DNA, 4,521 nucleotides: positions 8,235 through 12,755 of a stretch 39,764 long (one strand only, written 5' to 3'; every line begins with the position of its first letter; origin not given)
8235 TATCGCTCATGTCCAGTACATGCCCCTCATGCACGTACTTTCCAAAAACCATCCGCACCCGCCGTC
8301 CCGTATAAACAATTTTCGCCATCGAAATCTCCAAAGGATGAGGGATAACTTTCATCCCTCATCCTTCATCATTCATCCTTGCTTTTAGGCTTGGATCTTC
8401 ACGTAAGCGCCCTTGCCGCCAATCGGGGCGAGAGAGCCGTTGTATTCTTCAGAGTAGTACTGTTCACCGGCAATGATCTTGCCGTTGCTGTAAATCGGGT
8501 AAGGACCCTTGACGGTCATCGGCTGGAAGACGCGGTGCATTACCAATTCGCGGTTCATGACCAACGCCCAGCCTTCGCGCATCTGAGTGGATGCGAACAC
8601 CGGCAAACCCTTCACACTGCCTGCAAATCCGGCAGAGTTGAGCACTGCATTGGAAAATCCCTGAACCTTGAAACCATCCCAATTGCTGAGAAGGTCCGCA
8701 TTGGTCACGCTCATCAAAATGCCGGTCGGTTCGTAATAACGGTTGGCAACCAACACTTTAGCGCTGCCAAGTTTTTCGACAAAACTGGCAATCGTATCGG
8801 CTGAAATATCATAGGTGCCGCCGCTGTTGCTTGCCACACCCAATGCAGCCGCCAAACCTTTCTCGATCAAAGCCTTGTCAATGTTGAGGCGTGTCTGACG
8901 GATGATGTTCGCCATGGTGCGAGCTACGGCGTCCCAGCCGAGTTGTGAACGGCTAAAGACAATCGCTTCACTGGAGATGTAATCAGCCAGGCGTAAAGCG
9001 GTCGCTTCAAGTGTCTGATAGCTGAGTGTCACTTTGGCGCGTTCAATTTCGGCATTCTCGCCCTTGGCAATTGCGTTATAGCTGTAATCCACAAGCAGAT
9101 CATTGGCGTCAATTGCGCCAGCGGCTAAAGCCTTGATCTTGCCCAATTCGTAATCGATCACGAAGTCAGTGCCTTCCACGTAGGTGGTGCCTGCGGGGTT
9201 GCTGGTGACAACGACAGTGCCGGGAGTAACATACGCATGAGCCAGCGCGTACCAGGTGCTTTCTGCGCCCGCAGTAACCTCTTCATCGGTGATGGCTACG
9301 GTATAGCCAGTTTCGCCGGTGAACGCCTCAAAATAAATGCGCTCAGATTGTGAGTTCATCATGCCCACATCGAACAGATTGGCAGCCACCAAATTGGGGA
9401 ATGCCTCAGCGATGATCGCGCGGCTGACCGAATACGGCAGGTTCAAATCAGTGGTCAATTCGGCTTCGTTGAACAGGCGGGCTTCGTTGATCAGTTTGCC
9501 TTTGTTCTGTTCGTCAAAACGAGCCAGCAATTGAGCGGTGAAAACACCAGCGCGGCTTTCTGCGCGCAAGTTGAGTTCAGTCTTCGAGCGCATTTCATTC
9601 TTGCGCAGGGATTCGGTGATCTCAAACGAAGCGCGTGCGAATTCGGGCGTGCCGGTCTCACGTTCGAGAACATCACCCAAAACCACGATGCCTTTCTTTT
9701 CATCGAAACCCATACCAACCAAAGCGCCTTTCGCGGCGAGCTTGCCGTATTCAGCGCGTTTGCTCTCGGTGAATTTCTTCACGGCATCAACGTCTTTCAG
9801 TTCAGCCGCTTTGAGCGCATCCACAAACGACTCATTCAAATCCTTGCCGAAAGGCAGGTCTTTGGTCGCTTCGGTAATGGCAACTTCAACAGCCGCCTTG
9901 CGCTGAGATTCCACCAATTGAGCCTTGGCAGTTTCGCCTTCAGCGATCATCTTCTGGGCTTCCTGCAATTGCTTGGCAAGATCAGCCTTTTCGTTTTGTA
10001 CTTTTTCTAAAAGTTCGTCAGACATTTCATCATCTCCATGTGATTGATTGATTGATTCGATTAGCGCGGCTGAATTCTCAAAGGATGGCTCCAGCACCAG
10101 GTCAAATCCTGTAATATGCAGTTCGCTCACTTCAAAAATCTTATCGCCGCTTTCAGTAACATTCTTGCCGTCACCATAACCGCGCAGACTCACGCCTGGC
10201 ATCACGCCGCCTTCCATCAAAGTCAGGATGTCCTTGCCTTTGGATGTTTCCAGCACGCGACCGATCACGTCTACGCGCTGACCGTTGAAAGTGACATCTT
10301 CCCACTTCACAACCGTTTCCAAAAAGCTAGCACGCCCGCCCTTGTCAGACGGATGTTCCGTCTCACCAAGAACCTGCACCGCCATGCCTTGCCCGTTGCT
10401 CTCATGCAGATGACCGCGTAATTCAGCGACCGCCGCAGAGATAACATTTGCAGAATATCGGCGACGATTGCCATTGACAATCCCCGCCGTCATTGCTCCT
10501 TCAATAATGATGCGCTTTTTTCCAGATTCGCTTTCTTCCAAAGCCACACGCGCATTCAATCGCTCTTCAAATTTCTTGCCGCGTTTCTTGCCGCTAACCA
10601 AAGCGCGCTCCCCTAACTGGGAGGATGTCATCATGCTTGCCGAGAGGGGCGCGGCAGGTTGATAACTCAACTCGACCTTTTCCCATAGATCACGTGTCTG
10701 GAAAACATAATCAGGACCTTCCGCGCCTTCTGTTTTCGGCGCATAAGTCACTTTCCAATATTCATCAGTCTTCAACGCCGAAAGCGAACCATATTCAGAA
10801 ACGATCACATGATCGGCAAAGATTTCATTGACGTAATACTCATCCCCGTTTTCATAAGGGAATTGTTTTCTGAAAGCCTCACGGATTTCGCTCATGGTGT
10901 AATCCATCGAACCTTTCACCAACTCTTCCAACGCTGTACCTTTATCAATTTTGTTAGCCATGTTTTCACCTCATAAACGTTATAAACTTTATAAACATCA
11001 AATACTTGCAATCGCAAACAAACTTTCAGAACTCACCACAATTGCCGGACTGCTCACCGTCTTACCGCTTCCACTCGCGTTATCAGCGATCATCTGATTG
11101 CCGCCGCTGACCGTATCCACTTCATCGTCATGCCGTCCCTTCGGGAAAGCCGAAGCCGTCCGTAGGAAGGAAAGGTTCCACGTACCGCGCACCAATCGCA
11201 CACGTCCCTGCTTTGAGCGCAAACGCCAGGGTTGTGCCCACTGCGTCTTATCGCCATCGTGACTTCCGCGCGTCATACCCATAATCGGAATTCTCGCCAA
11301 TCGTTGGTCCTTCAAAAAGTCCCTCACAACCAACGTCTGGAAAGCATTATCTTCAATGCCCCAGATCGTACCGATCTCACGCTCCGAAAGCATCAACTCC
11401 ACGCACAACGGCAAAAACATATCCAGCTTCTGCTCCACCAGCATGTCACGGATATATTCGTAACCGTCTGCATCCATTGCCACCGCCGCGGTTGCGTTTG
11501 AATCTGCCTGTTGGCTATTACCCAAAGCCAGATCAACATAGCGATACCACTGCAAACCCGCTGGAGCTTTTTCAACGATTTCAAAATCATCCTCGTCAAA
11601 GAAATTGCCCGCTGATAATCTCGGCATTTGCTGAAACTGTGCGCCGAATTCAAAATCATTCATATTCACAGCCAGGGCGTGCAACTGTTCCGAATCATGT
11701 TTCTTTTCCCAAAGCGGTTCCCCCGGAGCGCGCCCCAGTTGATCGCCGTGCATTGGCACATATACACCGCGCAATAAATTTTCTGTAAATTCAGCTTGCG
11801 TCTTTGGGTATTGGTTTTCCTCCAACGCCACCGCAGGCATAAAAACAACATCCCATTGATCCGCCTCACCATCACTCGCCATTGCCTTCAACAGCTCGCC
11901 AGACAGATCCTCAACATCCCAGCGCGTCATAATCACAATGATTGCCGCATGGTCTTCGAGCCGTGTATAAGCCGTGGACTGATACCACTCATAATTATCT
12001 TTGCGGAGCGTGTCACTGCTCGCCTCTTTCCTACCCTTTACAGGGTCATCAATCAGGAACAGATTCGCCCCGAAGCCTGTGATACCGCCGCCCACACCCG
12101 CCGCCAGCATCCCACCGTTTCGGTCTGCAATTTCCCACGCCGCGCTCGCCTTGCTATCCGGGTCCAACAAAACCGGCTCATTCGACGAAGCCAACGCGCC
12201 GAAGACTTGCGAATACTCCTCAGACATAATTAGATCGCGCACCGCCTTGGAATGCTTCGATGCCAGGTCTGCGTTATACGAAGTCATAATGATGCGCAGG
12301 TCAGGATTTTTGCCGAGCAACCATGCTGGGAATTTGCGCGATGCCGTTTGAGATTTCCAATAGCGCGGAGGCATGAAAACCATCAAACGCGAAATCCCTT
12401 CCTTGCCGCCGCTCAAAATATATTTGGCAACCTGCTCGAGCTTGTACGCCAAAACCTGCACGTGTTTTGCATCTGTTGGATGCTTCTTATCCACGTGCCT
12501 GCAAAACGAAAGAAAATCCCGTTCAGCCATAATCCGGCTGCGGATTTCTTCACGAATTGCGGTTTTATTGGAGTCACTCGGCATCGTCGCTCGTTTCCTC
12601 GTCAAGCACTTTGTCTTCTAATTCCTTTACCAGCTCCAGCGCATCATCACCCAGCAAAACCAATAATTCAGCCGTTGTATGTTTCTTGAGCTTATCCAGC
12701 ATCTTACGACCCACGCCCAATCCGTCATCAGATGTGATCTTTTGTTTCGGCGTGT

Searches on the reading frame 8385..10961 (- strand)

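Call 7: search_protein_families(library=phrogs, proteins=[window:8385-10961:-], max_evalue=0.001)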
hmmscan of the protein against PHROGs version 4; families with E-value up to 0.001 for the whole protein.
window:8385-10961:- (858 aa): 4 families
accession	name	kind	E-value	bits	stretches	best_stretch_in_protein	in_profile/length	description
phrog_207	-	head and packaging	3.8e-27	96.5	1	139-379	28-255/519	head maturation protease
phrog_807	-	tail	1e-10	42.5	1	556-631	98-173/256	major tail protein with Ig-like domain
phrog_18315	-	unknown function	2.2e-08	33.5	1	552-639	726-813/918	-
phrog_20240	-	unknown function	0.00019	22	1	553-640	90-176/272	-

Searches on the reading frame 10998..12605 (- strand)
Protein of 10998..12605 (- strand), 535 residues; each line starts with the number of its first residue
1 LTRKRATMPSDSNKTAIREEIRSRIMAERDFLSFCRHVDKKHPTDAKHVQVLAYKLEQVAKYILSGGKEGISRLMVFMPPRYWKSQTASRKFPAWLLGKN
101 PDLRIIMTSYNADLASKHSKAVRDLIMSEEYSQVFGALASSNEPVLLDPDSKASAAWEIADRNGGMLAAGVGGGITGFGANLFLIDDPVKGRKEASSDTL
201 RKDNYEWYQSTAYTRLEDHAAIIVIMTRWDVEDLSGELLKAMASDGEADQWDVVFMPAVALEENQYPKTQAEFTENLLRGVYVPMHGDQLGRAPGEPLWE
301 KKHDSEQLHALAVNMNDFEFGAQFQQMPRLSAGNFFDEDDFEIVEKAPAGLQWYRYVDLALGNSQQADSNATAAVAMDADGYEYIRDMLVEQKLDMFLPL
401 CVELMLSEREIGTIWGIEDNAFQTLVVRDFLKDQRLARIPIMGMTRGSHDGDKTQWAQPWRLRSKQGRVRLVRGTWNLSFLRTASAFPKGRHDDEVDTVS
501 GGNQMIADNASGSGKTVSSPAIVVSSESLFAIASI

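Call 3: search_protein_families(library=pfam, proteins=[window:10998-12605:-], max_evalue=0.01)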
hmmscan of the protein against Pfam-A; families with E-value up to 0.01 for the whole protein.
window:10998-12605:- (535 aa): 1 family
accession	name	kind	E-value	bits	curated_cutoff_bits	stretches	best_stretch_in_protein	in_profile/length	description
PF03237.21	Terminase_6N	-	4.6e-07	30.1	22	1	84-277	10-183/215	Terminase large subunit, T4likevirus-type, N-terminal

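Call 7: search_protein_families(library=phrogs, proteins=[window:10998-12605:-], max_evalue=0.001)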
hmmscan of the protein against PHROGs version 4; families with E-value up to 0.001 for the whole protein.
window:10998-12605:- (535 aa): 7 families
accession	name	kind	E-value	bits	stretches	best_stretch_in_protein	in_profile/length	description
phrog_38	-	head and packaging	7.1e-93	313.6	1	15-516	254-713/760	terminase large subunit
phrog_4758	-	head and packaging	6.2e-57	193.7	1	15-263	9-240/243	terminase large subunit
phrog_30251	-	head and packaging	2e-26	93.5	1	24-247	14-230/799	terminase large subunit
phrog_979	-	head and packaging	3.5e-12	46.8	1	331-509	411-602/642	terminase large subunit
phrog_5573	-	head and packaging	1.3e-09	38.9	1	288-501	22-229/250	terminase large subunit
phrog_12171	-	head and packaging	2.4e-09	38.3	1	450-506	39-95/110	terminase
phrog_9453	-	head and packaging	3.4e-05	24.5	0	449-511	143-215/233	terminase large subunit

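Call 18: find_related_loci(query=window:10998-12605:-, collection=viral_contigs, flank=10000)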
Query window:10998-12605:- (535 aa) in viral_contigs; peptide patterns used: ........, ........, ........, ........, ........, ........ (x = any residue, [..] = any of these).
81 stretches matched a pattern; 48 encode a relative of the query (tblastn E <= 1e-3); 48 distinct loci.
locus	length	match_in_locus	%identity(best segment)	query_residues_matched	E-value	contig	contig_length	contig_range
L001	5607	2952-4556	99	1-535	0e+0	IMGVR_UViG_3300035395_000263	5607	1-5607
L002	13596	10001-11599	80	1-533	0e+0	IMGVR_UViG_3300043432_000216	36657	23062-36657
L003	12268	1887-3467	80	4-530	0e+0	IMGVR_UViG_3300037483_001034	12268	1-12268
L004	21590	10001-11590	80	1-530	0e+0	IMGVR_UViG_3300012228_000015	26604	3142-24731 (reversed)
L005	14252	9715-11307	78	3-531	0e+0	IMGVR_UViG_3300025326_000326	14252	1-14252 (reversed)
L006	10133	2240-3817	77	5-530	0e+0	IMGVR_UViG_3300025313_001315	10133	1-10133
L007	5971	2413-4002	74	1-530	0e+0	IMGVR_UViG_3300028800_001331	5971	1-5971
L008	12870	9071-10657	76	2-530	0e+0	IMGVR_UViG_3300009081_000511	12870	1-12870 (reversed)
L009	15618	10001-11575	75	8-533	0e+0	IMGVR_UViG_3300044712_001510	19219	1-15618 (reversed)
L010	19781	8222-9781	74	12-531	0e+0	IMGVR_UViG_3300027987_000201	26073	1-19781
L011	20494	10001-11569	69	13-535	0e+0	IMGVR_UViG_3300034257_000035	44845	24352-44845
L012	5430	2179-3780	70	1-533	0e+0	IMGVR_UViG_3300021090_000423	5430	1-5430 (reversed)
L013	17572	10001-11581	72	3-533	0e+0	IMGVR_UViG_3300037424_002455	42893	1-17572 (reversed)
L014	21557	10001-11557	71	14-531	0e+0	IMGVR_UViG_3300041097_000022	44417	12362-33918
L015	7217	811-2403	70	1-533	0e+0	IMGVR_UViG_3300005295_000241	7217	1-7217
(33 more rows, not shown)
